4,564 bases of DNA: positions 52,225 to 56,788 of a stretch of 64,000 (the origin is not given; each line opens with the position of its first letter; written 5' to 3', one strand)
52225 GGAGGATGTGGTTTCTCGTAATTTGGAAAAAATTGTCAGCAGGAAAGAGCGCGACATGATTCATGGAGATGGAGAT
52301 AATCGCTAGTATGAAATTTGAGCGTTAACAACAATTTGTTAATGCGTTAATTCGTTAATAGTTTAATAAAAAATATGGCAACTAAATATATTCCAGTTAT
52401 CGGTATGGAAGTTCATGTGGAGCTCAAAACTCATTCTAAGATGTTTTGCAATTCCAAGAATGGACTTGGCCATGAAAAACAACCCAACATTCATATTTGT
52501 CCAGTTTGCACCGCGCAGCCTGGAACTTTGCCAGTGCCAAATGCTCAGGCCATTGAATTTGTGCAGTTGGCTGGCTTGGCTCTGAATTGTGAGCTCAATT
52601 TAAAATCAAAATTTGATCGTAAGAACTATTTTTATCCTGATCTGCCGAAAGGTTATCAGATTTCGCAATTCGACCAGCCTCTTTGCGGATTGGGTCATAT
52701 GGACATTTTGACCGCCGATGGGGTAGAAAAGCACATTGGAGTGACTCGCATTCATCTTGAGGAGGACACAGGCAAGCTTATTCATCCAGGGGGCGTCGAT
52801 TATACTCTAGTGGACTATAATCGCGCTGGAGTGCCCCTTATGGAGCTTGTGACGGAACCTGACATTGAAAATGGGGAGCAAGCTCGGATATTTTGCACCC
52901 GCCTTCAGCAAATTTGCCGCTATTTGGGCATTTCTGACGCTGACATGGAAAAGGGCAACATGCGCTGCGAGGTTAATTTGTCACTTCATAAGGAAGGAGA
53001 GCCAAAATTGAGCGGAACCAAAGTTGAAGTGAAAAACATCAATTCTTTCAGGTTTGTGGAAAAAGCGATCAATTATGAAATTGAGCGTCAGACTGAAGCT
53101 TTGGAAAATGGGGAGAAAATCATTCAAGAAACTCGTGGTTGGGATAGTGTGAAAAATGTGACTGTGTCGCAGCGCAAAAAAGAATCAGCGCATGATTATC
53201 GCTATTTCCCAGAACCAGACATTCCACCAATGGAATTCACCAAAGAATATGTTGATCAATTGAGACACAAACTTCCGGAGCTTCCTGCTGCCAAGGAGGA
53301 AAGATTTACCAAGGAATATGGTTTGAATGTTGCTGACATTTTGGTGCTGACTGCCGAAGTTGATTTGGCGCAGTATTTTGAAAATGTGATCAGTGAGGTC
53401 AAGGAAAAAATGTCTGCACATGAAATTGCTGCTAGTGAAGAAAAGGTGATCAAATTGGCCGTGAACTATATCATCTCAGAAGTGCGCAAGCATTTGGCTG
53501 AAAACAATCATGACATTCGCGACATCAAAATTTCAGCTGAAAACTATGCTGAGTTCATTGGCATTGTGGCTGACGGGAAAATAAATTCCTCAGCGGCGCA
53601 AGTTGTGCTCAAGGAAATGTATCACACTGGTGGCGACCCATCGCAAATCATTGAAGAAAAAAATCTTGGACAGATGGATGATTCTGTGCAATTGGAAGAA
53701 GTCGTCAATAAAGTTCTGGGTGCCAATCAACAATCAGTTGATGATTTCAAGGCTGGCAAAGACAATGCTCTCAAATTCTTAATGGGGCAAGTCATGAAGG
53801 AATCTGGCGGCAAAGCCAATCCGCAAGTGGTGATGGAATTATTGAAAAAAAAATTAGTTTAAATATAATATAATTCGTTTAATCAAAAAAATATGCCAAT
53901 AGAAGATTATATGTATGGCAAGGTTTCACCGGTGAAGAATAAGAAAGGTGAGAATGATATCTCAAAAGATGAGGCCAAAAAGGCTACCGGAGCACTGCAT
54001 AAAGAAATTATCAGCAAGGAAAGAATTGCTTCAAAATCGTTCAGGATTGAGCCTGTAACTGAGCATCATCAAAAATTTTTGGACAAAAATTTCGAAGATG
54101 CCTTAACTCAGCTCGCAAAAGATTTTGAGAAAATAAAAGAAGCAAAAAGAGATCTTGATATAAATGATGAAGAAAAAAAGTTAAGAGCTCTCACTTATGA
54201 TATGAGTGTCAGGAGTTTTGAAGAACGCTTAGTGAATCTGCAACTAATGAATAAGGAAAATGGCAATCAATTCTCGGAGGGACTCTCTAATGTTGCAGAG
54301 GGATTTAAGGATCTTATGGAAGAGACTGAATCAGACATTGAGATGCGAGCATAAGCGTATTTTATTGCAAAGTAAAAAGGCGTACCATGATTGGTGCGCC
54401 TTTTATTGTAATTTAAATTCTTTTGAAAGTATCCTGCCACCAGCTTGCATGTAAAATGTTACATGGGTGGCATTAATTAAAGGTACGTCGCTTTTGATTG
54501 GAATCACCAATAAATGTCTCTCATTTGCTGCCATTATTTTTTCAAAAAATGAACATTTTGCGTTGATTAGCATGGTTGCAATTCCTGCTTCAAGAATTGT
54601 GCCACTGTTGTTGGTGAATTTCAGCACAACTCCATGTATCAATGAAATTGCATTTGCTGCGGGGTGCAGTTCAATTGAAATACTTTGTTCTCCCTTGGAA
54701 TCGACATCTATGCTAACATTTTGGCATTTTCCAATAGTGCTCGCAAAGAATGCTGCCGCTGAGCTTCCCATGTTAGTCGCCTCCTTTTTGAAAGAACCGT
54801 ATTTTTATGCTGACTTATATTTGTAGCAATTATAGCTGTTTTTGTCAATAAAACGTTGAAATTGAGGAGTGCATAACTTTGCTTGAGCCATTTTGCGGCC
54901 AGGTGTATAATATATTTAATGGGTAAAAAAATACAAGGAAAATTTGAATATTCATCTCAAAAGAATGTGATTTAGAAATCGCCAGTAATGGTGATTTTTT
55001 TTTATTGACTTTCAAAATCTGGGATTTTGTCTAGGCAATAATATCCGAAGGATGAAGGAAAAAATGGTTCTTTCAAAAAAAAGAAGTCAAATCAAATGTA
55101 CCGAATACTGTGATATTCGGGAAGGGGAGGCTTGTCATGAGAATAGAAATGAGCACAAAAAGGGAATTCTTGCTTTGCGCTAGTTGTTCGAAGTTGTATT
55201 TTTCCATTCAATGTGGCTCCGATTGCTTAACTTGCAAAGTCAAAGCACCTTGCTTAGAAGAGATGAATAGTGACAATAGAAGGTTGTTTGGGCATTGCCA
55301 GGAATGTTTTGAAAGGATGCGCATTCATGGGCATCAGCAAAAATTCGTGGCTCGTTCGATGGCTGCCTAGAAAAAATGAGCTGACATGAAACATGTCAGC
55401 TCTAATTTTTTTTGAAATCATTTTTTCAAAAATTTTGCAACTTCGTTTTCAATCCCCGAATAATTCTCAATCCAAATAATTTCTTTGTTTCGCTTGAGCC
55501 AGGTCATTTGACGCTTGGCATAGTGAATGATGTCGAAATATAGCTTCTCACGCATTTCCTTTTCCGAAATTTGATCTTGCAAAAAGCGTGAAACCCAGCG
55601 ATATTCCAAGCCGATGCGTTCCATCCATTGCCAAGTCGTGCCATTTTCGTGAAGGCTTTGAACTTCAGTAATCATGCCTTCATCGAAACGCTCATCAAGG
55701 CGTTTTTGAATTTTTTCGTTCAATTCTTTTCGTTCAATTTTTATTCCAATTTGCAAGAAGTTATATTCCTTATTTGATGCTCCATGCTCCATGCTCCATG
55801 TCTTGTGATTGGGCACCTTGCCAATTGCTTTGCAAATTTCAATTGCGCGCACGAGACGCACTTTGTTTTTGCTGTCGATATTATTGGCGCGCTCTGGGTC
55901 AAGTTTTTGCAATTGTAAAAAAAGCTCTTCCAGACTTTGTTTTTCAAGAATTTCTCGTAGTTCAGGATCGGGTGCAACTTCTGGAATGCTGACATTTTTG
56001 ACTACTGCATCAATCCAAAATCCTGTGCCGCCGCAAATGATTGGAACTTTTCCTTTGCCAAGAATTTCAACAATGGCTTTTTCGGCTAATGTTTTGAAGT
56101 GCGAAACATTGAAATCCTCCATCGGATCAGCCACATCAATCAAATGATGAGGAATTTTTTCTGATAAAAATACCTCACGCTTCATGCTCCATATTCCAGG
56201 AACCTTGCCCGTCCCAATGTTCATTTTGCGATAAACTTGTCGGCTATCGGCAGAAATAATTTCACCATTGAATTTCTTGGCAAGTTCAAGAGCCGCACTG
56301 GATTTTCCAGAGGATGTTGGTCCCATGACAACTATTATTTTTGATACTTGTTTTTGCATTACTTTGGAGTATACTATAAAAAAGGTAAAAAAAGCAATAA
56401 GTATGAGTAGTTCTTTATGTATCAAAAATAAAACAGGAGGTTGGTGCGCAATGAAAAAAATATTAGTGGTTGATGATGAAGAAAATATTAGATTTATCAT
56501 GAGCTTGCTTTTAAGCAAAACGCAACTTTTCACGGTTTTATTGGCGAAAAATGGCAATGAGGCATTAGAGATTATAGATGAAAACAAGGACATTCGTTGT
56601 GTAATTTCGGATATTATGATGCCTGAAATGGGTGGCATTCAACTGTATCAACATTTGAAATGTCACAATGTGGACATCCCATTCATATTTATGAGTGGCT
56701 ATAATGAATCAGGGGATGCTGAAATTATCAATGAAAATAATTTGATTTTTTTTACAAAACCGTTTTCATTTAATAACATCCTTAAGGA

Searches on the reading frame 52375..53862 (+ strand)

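Call 13: search_protein_families(library=ncbifam, proteins=[window:52375-53862:+], max_evalue=0.00001)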
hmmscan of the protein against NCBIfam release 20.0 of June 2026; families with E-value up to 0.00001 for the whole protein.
window:52375-53862:+ (495 aa): 9 families
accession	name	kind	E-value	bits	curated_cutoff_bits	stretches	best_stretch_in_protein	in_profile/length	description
NF004012.0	PRK05477.1-2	equivalog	6.9e-189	628.6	338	1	4-494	3-478/481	Asp-tRNA(Asn)/Glu-tRNA(Gln) amidotransferase subunit GatB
NF004014.0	PRK05477.1-4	equivalog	1e-176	588.4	414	1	4-494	2-474/475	Asp-tRNA(Asn)/Glu-tRNA(Gln) amidotransferase subunit GatB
TIGR00133.1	gatB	equivalog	2.1e-167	557.5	314.8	1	5-494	4-480/481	Asp-tRNA(Asn)/Glu-tRNA(Gln) amidotransferase subunit GatB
NF004015.0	PRK05477.1-5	equivalog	1.3e-164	548.4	628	1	4-494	14-486/488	Asp-tRNA(Asn)/Glu-tRNA(Gln) amidotransferase subunit GatB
NF004011.1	PRK05477.1-1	equivalog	1.3e-149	499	680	1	5-494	3-473/475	Asp-tRNA(Asn)/Glu-tRNA(Gln) amidotransferase subunit GatB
NF004013.0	PRK05477.1-3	equivalog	2.5e-141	471.6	653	1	3-494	15-499/501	Asp-tRNA(Asn)/Glu-tRNA(Gln) amidotransferase subunit GatB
NF003107.0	PRK04028.1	equivalog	5.1e-42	144.1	456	2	275-494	426-624/630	Glu-tRNA(Gln) amidotransferase subunit GatE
TIGR00134.1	gatE_arch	equivalog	5.2e-37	127.4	319.55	2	276-494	421-618/622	Glu-tRNA(Gln) amidotransferase subunit GatE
NF011291.0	PRK14703.1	equivalog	8.3e-32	110.3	681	1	267-494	559-767/769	glutamine--tRNA ligase/YqeY domain fusion protein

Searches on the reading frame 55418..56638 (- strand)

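Call 13: search_protein_families(library=ncbifam, proteins=[window:55418-56638:-], max_evalue=0.00001)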
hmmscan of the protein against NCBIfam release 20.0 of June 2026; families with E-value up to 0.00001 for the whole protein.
window:55418-56638:- (406 aa): 1 family
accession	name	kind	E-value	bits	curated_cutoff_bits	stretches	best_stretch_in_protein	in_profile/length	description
TIGR00174.1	miaA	equivalog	5.5e-67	226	148.65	1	101-391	1-284/288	tRNA (adenosine(37)-N6)-dimethylallyltransferase MiaA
